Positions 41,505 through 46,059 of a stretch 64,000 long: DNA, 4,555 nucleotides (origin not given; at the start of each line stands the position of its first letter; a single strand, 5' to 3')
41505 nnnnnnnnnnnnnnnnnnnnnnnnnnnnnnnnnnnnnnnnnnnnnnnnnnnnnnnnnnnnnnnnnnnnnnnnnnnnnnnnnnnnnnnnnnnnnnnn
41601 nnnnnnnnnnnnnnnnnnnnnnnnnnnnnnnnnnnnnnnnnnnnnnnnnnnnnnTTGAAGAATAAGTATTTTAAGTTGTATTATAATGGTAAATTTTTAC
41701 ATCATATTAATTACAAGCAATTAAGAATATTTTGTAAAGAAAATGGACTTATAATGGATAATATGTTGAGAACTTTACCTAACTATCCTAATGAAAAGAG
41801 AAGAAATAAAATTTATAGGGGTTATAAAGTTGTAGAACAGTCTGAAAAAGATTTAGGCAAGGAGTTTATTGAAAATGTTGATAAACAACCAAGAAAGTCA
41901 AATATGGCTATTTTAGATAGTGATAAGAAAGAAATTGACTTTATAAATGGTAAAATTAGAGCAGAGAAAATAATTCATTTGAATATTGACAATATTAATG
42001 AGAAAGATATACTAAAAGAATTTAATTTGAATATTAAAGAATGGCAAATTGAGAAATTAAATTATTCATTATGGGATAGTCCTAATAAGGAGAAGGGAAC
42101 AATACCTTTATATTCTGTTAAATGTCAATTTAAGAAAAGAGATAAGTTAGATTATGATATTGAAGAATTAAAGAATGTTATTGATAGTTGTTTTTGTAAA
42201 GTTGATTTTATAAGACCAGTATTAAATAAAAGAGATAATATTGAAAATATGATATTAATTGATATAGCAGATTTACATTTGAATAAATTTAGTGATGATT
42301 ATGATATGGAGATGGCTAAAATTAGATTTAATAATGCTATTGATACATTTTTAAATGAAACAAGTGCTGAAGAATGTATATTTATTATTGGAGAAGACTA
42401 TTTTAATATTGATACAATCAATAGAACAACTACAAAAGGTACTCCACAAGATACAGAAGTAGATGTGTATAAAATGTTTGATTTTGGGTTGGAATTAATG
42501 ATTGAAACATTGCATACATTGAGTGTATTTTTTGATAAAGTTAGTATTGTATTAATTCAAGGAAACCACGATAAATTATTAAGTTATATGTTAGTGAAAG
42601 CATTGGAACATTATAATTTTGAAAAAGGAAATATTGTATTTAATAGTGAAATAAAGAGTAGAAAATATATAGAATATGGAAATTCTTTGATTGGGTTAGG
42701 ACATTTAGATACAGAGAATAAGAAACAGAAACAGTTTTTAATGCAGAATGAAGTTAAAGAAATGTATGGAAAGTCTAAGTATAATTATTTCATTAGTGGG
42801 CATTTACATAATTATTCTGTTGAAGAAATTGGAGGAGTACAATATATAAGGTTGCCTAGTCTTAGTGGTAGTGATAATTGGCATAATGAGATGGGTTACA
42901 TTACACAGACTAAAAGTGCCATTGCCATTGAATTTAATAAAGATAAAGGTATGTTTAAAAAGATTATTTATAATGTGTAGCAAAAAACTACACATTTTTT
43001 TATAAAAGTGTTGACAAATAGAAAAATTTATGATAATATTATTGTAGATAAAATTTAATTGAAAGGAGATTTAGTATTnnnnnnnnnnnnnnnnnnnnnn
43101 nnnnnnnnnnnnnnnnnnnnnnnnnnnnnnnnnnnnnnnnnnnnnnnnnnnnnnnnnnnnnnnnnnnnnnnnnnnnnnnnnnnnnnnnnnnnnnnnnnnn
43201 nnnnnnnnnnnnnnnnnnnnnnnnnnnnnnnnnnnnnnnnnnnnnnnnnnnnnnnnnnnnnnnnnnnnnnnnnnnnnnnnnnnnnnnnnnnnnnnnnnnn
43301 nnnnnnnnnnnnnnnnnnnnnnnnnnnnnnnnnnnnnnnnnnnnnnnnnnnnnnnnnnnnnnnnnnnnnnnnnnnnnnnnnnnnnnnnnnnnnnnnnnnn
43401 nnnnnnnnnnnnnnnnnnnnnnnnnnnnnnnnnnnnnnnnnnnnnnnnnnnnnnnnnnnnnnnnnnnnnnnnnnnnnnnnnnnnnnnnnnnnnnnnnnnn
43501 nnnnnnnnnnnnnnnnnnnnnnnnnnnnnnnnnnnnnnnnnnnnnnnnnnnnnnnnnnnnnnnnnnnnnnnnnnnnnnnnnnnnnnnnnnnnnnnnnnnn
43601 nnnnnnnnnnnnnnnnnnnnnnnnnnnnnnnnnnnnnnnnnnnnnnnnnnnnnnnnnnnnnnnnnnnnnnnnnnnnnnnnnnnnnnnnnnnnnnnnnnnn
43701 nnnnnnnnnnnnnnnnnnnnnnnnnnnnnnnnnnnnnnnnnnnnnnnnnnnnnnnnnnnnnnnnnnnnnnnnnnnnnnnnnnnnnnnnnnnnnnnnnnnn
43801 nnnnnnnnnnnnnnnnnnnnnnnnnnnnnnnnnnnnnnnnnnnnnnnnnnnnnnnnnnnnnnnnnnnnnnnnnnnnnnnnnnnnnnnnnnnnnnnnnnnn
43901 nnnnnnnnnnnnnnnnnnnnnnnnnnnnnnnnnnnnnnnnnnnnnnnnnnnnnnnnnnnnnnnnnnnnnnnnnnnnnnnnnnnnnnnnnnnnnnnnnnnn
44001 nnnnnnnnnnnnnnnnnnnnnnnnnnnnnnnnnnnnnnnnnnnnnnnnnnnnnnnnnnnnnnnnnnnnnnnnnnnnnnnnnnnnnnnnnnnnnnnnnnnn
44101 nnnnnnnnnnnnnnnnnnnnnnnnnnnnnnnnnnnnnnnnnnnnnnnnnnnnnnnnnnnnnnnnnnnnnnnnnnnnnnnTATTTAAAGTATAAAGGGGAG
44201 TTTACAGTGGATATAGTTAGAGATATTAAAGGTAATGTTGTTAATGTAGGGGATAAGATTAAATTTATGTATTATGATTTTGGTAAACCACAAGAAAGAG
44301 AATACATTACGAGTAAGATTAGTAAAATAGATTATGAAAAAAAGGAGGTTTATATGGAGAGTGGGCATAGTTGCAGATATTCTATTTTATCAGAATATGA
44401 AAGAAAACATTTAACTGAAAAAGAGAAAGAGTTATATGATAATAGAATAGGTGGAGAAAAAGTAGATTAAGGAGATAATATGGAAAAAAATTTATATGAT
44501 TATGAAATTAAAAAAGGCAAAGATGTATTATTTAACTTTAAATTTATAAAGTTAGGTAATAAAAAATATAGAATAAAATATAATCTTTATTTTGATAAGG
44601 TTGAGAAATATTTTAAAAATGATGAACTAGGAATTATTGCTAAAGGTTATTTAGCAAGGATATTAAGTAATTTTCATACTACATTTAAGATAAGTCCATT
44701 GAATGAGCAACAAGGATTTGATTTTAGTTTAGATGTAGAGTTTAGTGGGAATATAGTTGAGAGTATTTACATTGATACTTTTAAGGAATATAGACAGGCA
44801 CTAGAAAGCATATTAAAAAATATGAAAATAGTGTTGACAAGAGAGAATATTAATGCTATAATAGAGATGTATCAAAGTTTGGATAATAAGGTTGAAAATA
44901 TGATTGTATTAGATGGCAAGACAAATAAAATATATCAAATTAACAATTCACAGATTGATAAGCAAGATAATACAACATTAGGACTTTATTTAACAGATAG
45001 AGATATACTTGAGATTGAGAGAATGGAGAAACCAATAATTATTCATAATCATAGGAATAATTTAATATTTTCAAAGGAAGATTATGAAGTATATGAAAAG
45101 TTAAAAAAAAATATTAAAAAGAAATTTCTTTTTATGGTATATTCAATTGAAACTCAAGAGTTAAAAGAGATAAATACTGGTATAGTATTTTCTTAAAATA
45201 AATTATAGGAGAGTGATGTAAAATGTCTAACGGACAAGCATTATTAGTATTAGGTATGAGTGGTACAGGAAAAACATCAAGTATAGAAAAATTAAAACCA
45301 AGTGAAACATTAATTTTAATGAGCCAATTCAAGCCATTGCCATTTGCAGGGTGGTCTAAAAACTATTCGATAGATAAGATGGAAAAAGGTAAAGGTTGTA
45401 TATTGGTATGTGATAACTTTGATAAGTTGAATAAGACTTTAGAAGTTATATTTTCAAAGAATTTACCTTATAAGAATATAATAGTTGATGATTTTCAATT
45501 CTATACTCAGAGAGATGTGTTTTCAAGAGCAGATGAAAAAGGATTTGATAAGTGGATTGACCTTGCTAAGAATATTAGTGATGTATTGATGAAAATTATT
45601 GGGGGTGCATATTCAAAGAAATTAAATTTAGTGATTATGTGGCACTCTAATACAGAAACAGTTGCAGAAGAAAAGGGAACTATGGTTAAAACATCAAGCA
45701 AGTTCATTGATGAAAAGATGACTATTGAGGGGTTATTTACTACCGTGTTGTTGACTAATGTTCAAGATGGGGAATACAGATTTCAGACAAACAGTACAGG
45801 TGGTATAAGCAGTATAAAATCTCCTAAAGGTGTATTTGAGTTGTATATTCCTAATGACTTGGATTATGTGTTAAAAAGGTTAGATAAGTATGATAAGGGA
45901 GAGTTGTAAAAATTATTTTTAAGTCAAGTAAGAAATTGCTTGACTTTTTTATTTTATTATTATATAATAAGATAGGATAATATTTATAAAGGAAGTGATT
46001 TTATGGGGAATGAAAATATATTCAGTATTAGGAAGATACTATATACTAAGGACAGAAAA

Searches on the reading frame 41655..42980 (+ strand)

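Call 11: search_protein_families(library=pfam, proteins=[window:41655-42980:+])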
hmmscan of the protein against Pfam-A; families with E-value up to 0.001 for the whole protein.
window:41655-42980:+ (441 aa): 1 family
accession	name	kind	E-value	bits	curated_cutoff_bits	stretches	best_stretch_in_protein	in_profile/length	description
PF12850.12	Metallophos_2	-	1.6e-05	25.4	27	1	286-399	39-131/154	Calcineurin-like phosphoesterase superfamily domain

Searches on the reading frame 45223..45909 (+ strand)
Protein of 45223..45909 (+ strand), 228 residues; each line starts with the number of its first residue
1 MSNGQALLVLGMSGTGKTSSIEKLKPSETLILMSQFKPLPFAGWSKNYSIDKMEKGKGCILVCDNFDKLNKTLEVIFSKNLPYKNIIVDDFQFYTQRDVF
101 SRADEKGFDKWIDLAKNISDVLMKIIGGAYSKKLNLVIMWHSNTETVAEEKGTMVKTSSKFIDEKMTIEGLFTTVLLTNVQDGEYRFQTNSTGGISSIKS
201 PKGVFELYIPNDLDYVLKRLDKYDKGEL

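Call 63: search_protein_families(library=pfam, proteins=[window:45223-45909:+], max_evalue=0.001)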
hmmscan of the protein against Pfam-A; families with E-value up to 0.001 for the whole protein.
window:45223-45909:+ (228 aa): 1 family
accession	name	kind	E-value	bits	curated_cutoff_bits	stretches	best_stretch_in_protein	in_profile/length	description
PF13479.12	AAA_24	-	1.1e-05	25.8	27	1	5-185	3-179/195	AAA domain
